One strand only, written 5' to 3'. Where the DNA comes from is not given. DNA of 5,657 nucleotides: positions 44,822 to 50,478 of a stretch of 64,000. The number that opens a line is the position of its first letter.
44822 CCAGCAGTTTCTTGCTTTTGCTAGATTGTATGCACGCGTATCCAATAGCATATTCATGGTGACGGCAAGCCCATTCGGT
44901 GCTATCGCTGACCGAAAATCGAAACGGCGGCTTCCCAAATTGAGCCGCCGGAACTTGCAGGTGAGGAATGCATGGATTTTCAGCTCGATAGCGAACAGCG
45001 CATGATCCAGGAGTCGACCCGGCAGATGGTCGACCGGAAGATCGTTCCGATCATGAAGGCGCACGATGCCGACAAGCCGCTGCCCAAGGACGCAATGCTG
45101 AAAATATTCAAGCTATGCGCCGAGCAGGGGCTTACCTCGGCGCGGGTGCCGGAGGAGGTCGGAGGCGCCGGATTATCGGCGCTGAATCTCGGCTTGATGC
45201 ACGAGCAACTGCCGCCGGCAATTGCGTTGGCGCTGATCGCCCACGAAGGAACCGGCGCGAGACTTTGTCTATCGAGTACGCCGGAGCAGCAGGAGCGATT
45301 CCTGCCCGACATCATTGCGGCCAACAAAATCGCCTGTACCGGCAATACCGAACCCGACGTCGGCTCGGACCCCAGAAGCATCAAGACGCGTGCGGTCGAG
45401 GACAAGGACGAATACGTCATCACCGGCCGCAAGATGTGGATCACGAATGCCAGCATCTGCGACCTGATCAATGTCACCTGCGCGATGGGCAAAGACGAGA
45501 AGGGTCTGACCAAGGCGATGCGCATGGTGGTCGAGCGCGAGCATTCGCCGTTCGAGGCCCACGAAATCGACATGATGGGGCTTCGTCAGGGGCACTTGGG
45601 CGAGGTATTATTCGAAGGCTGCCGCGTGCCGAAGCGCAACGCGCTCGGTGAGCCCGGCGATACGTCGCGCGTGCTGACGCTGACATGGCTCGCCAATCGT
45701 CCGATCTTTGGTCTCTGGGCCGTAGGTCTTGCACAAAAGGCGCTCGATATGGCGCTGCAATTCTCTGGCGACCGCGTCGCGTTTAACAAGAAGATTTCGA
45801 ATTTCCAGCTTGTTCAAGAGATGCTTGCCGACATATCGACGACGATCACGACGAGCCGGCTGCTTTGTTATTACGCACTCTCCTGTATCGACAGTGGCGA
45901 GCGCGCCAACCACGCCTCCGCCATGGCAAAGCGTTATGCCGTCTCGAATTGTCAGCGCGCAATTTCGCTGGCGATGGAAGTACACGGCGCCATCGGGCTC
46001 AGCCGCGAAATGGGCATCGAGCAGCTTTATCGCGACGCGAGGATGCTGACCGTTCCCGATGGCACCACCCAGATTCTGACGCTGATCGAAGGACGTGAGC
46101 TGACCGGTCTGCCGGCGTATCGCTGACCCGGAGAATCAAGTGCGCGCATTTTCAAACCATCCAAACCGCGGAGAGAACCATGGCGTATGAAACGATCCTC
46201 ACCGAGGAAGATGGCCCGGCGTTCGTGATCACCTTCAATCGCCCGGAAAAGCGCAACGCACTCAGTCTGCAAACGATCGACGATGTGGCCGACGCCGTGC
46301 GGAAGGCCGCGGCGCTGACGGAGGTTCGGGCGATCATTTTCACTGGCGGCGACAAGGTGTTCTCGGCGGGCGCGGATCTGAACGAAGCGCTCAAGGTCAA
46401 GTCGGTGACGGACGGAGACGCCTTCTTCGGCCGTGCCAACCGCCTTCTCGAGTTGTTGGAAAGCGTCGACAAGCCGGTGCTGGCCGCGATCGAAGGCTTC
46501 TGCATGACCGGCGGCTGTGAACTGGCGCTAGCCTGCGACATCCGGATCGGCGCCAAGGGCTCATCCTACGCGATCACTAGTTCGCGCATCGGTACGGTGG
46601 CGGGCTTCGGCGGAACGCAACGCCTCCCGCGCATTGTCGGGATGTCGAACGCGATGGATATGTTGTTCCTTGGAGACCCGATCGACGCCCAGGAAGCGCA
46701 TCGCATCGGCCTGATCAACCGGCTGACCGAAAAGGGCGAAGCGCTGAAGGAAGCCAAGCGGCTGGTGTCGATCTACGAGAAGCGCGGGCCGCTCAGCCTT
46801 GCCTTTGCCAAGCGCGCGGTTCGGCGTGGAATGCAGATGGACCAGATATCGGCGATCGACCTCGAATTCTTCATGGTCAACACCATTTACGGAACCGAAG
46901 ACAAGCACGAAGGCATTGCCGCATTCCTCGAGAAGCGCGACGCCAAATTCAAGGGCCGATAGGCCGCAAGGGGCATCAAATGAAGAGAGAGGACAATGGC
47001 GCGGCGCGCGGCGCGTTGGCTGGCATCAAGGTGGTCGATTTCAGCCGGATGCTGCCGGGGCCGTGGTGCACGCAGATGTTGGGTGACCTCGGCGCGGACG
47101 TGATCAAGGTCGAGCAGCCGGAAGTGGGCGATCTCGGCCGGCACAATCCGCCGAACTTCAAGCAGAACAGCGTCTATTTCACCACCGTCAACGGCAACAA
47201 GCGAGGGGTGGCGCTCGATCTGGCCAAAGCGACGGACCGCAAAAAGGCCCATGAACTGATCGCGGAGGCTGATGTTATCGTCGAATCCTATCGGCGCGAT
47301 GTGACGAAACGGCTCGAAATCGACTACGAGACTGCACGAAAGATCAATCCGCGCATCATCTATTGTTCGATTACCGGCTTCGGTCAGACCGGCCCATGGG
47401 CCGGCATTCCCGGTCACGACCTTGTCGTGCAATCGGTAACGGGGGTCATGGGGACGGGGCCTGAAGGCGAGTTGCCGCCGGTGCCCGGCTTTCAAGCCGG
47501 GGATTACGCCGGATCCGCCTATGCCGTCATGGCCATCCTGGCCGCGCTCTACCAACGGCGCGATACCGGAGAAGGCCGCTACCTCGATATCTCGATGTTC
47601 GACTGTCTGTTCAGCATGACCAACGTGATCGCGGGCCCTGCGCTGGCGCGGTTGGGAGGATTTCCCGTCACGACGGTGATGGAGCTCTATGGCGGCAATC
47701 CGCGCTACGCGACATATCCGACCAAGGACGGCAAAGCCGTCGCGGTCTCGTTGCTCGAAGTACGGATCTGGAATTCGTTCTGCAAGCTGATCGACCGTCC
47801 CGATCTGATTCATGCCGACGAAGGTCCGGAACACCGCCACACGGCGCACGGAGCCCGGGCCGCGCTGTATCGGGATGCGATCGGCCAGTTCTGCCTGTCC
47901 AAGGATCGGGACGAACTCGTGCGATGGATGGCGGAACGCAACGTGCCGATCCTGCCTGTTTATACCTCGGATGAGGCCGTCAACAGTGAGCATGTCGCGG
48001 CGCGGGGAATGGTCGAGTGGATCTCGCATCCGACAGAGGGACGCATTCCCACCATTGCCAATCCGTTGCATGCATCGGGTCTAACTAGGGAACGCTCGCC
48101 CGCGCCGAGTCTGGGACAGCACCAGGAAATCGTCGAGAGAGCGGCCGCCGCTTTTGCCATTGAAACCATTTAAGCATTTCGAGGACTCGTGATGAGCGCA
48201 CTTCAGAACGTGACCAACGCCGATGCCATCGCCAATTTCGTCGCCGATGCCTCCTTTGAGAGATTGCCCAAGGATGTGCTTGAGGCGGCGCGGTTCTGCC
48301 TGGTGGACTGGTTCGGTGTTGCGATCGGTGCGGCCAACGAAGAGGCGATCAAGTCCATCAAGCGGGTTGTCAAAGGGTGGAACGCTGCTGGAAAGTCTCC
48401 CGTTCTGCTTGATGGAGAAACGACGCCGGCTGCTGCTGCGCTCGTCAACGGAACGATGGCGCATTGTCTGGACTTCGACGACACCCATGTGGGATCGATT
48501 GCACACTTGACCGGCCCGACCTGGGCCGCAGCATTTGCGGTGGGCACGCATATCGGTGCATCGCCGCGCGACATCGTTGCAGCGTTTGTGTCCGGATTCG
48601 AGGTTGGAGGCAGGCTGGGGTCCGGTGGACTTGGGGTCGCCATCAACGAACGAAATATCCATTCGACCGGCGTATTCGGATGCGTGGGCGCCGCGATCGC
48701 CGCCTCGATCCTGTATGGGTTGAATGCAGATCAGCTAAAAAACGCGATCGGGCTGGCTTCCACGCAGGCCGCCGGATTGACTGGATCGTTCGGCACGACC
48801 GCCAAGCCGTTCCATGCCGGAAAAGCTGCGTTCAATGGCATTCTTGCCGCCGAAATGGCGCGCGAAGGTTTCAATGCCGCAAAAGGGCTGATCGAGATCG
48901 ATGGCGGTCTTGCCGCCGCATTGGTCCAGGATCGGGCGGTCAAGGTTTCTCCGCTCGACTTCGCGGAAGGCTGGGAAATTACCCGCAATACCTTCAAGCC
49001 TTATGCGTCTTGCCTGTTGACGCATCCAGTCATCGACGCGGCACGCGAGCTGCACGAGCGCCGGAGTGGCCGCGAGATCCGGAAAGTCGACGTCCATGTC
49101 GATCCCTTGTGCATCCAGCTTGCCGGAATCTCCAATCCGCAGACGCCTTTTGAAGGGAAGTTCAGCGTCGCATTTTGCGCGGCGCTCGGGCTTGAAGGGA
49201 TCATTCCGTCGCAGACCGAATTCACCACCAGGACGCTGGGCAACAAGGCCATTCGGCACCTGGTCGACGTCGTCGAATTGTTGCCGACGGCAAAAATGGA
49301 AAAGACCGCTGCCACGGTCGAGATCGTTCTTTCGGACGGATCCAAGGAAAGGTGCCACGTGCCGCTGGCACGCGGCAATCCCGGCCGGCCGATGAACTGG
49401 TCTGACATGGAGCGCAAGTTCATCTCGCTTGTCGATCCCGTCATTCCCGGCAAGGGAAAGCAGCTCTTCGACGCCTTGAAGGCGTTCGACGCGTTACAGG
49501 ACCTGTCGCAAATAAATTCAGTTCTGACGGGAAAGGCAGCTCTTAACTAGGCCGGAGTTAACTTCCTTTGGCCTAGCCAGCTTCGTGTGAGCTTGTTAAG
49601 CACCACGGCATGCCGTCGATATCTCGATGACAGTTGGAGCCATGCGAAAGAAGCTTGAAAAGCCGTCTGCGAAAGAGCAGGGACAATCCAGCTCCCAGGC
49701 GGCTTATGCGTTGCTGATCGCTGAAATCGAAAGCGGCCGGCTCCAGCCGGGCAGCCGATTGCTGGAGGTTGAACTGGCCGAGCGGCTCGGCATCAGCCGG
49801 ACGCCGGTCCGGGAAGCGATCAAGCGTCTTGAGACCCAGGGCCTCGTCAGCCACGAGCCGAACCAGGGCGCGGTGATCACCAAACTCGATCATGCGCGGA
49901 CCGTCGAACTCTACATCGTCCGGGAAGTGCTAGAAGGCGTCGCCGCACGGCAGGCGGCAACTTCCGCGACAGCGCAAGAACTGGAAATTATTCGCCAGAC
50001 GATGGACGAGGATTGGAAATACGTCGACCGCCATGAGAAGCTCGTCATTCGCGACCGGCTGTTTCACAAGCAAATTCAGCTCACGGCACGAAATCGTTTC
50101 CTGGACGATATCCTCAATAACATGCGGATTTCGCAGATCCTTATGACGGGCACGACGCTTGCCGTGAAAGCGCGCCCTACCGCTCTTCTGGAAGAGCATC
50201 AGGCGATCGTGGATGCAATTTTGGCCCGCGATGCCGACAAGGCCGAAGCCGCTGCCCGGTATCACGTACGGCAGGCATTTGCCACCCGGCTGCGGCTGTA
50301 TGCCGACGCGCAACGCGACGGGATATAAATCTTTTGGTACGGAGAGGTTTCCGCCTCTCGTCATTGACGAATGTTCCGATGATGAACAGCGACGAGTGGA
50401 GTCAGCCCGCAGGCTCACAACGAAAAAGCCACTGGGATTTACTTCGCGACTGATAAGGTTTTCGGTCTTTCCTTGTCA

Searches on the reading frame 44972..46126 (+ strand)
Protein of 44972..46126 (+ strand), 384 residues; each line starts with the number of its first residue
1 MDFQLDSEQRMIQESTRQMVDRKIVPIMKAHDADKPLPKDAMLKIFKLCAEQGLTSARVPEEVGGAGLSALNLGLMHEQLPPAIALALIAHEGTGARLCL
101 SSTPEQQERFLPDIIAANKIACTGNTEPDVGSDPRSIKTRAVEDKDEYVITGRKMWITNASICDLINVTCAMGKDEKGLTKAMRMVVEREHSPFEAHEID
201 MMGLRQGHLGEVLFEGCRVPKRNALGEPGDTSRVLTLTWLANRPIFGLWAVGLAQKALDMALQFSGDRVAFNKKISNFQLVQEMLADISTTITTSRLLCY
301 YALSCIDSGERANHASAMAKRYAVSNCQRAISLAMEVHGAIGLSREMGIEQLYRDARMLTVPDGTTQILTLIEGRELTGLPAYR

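Call 16: search_protein_families(library=pfam, proteins=[window:44972-46126:+])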
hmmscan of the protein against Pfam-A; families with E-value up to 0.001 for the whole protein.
window:44972-46126:+ (384 aa): 4 families
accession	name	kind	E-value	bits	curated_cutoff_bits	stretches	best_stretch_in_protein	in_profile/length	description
PF00441.29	Acyl-CoA_dh_1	-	2.8e-33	115.6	22.4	1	242-376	14-148/150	Acyl-CoA dehydrogenase, C-terminal domain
PF02771.21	Acyl-CoA_dh_N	-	6.9e-18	65.5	22.9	1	7-116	2-111/113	Acyl-CoA dehydrogenase, N-terminal domain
PF02770.24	Acyl-CoA_dh_M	-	1.3e-17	64.1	33.3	1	122-217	1-97/97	Acyl-CoA dehydrogenase, middle domain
PF08028.16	Acyl-CoA_dh_2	-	5.4e-15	56.3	22.7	1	245-360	2-127/134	Acyl-CoA dehydrogenase, C-terminal domain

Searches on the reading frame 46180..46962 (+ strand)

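Call 16: search_protein_families(library=pfam, proteins=[window:46180-46962:+])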
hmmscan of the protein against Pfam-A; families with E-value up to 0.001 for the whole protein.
window:46180-46962:+ (260 aa): 2 families
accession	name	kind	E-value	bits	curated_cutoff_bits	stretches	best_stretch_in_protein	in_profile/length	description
PF00378.25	ECH_1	-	9.5e-63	212.3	27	1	15-259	7-250/251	Enoyl-CoA hydratase/isomerase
PF16113.10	ECH_2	-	2.4e-30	106.6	27.2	2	16-185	3-174/335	Enoyl-CoA hydratase/isomerase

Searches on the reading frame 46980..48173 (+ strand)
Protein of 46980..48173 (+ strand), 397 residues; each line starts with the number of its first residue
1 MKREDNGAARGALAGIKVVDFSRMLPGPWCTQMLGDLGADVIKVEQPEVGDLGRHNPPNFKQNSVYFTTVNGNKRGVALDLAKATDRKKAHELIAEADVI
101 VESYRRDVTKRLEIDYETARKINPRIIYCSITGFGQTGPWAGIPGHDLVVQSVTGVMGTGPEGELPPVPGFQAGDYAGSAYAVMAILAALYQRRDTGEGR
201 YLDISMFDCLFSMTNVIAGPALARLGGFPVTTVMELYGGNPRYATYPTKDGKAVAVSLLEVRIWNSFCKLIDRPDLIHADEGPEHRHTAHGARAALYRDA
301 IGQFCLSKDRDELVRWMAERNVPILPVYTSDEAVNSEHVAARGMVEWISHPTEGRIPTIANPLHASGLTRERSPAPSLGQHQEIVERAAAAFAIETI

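Call 16: search_protein_families(library=pfam, proteins=[window:46980-48173:+])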
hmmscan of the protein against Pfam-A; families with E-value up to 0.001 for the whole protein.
window:46980-48173:+ (397 aa): 1 family
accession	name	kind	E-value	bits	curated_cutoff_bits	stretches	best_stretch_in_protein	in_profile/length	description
PF02515.22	CoA_transf_3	-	2.4e-105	353.1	23.3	1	13-382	1-366/366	CoA-transferase family III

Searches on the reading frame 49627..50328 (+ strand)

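Call 16: search_protein_families(library=pfam, proteins=[window:49627-50328:+])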
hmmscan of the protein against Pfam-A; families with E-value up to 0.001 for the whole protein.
window:49627-50328:+ (233 aa): 9 families
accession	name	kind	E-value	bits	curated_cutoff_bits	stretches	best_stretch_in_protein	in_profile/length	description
PF07729.17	FCD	-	1e-20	74.9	24.3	1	94-215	1-124/125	FCD domain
PF00392.27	GntR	-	1.4e-17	63.5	27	1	24-84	3-64/64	Bacterial regulatory proteins, gntR family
PF13412.12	HTH_24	-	3.5e-07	30.1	21.9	1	48-74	21-47/48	Winged helix-turn-helix DNA-binding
PF01325.25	Fe_dep_repress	-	4.1e-06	27.3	26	1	49-82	27-60/60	Iron dependent repressor, N-terminal DNA binding domain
PF12802.13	MarR_2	-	1.7e-05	25.3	27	1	49-81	25-57/61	MarR family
PF08279.18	HTH_11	-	7.6e-05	23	25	1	49-79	20-51/55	HTH domain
PF13551.12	HTH_29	-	0.00056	20.4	28.1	0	49-82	17-52/64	Winged helix-turn helix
PF13404.12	HTH_AsnC-type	-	0.00067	19.9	27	0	48-69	21-42/42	AsnC-type helix-turn-helix domain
PF13545.12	HTH_Crp_2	-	0.00069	20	27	0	49-85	27-62/70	Crp-like helix-turn-helix domain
